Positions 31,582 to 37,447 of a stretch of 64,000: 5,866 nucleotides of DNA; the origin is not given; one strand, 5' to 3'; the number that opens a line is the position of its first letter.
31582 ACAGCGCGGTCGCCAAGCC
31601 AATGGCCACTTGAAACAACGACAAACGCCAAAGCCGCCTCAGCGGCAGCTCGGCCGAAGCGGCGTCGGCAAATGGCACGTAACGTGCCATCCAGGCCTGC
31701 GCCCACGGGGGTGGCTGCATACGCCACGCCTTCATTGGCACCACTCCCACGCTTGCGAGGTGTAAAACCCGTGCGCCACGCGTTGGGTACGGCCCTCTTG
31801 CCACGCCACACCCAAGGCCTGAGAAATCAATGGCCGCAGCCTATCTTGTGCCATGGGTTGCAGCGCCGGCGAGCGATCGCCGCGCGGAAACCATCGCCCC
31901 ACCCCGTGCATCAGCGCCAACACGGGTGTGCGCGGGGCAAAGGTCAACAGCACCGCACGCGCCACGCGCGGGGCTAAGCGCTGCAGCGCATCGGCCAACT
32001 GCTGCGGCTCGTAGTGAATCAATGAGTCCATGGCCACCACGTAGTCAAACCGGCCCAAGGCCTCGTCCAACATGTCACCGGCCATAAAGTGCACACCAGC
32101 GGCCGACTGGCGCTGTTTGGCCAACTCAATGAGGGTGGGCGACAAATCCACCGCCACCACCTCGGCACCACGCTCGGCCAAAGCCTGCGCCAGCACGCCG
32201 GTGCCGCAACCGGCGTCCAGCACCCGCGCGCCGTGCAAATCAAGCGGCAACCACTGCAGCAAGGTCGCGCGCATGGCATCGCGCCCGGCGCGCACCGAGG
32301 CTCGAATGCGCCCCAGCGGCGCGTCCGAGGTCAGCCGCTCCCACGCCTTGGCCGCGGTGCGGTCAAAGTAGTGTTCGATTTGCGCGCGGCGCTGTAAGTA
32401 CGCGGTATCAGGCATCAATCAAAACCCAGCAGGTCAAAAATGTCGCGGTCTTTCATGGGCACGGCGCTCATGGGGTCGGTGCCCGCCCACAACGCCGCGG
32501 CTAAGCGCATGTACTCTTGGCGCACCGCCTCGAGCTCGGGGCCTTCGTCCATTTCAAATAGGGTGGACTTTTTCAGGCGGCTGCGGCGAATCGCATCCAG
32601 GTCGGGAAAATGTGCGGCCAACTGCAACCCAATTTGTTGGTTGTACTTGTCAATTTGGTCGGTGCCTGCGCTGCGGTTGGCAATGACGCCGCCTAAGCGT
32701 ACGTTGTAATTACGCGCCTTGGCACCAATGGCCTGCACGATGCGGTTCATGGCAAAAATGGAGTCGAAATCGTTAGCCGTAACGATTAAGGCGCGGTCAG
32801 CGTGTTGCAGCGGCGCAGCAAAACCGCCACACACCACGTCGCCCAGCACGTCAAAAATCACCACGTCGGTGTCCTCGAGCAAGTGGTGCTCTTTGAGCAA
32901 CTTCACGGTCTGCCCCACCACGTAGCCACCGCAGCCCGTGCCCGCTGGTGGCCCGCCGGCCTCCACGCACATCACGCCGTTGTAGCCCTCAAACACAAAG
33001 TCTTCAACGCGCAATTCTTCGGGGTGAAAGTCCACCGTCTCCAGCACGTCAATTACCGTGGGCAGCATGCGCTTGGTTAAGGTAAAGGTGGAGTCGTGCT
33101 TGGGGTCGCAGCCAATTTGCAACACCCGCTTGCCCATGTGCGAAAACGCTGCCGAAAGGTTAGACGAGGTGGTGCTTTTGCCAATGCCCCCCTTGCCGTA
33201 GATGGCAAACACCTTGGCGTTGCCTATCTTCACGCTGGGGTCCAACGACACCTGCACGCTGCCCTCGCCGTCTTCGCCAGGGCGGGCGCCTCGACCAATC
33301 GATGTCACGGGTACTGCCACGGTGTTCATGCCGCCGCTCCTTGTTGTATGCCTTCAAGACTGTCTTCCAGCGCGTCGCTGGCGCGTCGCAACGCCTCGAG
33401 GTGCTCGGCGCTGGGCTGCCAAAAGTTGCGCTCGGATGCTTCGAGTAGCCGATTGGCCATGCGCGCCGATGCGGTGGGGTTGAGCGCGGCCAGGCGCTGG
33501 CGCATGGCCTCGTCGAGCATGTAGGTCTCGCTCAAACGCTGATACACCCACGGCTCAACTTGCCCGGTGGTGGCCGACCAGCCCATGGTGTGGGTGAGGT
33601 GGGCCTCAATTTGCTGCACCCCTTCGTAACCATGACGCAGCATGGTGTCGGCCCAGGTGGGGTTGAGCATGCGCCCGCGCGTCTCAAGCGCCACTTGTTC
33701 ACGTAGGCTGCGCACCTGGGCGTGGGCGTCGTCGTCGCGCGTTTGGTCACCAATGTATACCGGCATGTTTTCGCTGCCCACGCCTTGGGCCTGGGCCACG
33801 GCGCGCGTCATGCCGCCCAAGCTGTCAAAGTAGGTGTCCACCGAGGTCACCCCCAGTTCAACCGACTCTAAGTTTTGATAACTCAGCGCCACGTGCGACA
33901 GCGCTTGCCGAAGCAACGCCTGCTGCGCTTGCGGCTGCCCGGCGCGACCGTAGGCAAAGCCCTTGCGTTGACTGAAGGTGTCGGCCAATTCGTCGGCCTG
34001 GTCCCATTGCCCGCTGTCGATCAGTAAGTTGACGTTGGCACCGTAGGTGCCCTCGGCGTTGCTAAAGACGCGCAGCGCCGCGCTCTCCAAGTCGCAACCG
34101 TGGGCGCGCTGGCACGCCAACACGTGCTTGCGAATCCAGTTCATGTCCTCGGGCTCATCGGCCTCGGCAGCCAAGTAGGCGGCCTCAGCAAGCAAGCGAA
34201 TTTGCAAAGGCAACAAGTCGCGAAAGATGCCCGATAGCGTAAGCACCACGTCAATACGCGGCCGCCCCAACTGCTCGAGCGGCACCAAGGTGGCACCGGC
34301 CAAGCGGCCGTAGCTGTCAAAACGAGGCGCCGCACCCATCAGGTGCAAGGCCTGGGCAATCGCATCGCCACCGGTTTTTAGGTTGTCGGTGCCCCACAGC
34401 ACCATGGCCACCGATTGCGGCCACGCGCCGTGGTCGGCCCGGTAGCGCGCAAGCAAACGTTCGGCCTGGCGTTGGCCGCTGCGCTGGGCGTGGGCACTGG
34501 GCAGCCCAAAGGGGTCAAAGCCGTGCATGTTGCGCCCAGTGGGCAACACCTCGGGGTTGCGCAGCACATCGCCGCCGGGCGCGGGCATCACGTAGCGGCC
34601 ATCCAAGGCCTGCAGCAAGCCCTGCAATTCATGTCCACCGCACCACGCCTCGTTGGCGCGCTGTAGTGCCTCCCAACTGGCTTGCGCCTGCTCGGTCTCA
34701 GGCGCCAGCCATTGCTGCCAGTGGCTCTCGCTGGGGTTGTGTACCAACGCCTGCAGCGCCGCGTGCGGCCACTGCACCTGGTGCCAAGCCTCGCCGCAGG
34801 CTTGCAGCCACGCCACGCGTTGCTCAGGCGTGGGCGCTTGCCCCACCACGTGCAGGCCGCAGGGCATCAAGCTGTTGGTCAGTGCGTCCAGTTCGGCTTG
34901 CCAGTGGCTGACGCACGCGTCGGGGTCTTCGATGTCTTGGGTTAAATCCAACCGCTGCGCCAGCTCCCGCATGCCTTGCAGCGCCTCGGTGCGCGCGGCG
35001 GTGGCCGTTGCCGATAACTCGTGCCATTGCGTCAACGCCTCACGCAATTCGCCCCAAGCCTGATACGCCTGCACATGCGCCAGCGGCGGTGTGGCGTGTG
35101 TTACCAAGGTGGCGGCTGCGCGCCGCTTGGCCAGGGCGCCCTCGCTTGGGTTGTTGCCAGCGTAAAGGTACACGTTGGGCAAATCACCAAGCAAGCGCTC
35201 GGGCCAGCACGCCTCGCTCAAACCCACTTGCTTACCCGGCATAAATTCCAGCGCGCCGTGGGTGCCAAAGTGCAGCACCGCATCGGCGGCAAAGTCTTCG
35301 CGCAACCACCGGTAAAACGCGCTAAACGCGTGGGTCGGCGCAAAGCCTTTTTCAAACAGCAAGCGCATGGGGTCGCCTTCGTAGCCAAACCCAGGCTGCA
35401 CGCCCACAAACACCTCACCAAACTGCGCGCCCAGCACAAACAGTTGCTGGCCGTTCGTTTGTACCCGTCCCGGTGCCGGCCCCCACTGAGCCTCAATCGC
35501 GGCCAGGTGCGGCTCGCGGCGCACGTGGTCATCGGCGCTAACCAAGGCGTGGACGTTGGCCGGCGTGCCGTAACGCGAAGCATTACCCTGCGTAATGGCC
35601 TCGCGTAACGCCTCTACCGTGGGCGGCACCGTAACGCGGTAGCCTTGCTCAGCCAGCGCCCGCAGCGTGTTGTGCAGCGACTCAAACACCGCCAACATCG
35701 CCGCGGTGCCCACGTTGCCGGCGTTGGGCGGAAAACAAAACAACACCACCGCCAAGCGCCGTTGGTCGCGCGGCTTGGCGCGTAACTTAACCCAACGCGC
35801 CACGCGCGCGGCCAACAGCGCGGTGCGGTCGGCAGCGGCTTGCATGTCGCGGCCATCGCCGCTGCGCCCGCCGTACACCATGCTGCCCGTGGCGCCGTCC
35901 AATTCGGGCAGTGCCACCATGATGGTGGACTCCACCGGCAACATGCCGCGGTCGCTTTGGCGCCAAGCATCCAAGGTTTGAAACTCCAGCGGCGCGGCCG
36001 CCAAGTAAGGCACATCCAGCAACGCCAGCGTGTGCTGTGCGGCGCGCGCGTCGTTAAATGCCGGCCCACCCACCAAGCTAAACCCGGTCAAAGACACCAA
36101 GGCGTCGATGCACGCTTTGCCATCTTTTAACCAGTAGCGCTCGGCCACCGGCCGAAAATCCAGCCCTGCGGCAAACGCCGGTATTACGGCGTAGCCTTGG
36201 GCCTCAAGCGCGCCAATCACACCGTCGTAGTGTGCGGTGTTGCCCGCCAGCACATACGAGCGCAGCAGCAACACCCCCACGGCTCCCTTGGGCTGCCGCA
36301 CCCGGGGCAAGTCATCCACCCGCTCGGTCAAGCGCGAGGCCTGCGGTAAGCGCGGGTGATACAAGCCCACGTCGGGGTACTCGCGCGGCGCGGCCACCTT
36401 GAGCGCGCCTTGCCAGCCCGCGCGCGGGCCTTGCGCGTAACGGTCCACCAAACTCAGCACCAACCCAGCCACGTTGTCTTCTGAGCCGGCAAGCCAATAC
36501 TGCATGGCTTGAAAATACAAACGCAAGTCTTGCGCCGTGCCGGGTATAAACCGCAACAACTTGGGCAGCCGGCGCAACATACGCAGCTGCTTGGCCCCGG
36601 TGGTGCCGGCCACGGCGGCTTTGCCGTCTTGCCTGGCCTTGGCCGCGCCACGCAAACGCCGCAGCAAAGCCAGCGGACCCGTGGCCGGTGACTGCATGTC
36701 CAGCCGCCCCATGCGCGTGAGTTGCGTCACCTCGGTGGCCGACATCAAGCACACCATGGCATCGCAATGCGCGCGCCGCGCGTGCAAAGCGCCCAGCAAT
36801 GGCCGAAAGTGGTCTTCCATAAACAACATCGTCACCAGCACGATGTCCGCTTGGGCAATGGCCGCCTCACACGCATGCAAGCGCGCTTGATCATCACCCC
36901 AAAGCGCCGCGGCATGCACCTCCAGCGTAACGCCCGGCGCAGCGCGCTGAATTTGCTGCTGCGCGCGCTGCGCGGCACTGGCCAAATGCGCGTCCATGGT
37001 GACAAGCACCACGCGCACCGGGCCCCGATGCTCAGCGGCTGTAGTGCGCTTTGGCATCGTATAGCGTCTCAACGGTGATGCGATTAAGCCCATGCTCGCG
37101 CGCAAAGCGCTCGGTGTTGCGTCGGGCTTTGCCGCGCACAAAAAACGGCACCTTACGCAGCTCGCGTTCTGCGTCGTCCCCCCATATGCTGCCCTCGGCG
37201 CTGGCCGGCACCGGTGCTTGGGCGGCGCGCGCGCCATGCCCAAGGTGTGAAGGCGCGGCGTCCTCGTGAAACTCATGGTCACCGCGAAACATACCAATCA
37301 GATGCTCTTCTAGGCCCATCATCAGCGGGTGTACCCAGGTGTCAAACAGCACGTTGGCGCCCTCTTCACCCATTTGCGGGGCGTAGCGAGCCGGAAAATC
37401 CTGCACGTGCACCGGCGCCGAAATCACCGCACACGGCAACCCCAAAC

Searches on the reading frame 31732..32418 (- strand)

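Call 78: search_protein_families(library=ncbifam, proteins=[window:31732-32418:-], max_evalue=1e-8)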
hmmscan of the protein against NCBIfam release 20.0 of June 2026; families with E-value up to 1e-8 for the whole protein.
window:31732-32418:- (228 aa): 12 families
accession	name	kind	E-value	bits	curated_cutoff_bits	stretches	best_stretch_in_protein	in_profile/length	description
TIGR02021.1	BchM-ChlM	equivalog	1.4e-70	237.2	158.9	1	10-225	1-217/218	magnesium protoporphyrin IX methyltransferase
NF043040.1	corrin_prot_MT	hypoth_equivalog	1.8e-14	53.7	180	1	62-151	41-138/216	corrinoid protein-associated methyltransferase CpaM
TIGR01983.1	UbiG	equivalog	5.4e-14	52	102.95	1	59-150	46-145/228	bifunctional 2-polyprenyl-6-hydroxyphenol methylase/3-demethylubiquinol 3-O-methyltransferase UbiG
NF007610.0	PRK10258.1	equivalog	2.2e-12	46.9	342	1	62-154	42-131/251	malonyl-ACP O-methyltransferase BioC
TIGR02072.1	BioC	equivalog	1.5e-10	41.3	184.95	1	48-120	18-92/244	malonyl-ACP O-methyltransferase BioC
TIGR04290.1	meth_Rta_06860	hypoth_equivalog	1.7e-10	40.8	300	1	53-158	40-148/226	TIGR04290 family methyltransferase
NF045667.1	MTase_DVU1556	equivalog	2.6e-10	40.1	155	1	47-129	8-90/213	DVU_1556 family methyltransferase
NF011529.0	PRK14968.1-3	equivalog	6.4e-10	38.8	162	1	60-128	32-103/198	putative methyltransferase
TIGR00537.1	hemK_rel_arch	hypoth_equivalog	1.1e-09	38.3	87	1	60-129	17-88/179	HemK2/MTQ2 family protein methyltransferase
NF004851.0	PRK06202.1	equivalog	1.3e-09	37.9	243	1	33-175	32-181/237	hypothetical protein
NF041820.1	daptide_MTase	equivalog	3.1e-09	36.7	175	1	63-128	37-109/243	daptide-type RiPP biosynthesis methyltransferase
TIGR03534.1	RF_mod_PrmC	equivalog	6.3e-09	35.7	199.1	1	63-129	89-162/253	peptide chain release factor N(5)-glutamine methyltransferase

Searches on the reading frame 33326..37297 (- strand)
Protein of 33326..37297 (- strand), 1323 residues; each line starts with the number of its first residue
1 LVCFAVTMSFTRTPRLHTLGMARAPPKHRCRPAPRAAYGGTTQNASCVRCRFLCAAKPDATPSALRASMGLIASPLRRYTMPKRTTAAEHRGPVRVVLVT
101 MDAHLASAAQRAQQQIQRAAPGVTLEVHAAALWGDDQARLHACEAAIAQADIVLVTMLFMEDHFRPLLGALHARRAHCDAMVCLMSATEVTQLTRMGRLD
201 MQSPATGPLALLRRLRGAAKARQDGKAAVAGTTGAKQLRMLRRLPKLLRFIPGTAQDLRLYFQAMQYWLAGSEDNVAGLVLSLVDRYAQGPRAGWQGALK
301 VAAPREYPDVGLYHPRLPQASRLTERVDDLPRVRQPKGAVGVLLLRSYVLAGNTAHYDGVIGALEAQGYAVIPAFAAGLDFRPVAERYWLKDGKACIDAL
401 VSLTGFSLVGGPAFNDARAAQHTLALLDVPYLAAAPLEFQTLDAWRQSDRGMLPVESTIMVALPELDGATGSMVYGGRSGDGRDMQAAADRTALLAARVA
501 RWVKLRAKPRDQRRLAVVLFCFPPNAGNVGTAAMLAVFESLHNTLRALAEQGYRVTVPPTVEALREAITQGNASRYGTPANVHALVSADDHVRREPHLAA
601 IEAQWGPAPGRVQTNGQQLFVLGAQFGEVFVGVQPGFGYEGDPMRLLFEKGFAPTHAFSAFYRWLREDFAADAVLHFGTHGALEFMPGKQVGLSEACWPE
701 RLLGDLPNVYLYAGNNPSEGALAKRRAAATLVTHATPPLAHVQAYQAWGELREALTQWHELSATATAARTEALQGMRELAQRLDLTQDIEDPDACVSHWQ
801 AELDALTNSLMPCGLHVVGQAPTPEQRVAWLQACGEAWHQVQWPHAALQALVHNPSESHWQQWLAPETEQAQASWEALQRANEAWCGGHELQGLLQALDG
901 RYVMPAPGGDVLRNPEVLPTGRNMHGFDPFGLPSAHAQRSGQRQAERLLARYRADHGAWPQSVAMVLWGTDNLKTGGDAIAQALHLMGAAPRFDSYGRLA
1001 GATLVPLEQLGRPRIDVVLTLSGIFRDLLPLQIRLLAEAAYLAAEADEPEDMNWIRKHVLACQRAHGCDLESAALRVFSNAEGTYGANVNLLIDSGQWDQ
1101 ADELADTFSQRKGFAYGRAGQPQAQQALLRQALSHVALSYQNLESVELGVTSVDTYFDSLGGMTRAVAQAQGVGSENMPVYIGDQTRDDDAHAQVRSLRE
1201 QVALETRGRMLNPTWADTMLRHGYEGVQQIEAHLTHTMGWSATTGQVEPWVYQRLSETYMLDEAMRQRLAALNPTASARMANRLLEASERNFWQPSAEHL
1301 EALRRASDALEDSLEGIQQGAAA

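Call 78: search_protein_families(library=ncbifam, proteins=[window:33326-37297:-], max_evalue=1e-8)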
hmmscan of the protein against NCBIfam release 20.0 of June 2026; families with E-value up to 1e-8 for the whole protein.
window:33326-37297:- (1323 aa): 9 families
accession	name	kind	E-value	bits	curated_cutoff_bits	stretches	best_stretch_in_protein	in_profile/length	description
NF009942.0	PRK13405.1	equivalog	0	1902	1166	1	81-1319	1-1243/1245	magnesium chelatase subunit H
TIGR02025.1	BchH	equivalog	0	1478.3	829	2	95-838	2-746/1271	magnesium chelatase subunit H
NF009140.0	PRK12493.1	equivalog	0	1350.9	1300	2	87-836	11-769/1313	magnesium chelatase subunit H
TIGR02257.1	cobalto_cobN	equivalog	6e-181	604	822.05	2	886-1304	810-1218/1226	cobaltochelatase subunit CobN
NF004646.0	PRK05989.2-4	equivalog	1.9e-173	578.8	1468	3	889-1312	818-1238/1277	cobaltochelatase subunit CobN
NF008973.0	PRK12321.1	equivalog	5e-156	521.3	1235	1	298-1303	165-1097/1105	cobaltochelatase subunit CobN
NF004644.0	PRK05989.2-2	equivalog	5.9e-138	461.7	1248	1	266-1310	124-1188/1289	cobaltochelatase subunit CobN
NF004643.0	PRK05989.2-1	equivalog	5.4e-137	458.4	1926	2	616-1315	464-1158/1184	cobaltochelatase subunit CobN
NF004645.0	PRK05989.2-3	equivalog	5.1e-119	398.6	1619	1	250-1304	321-1427/1597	cobaltochelatase subunit CobN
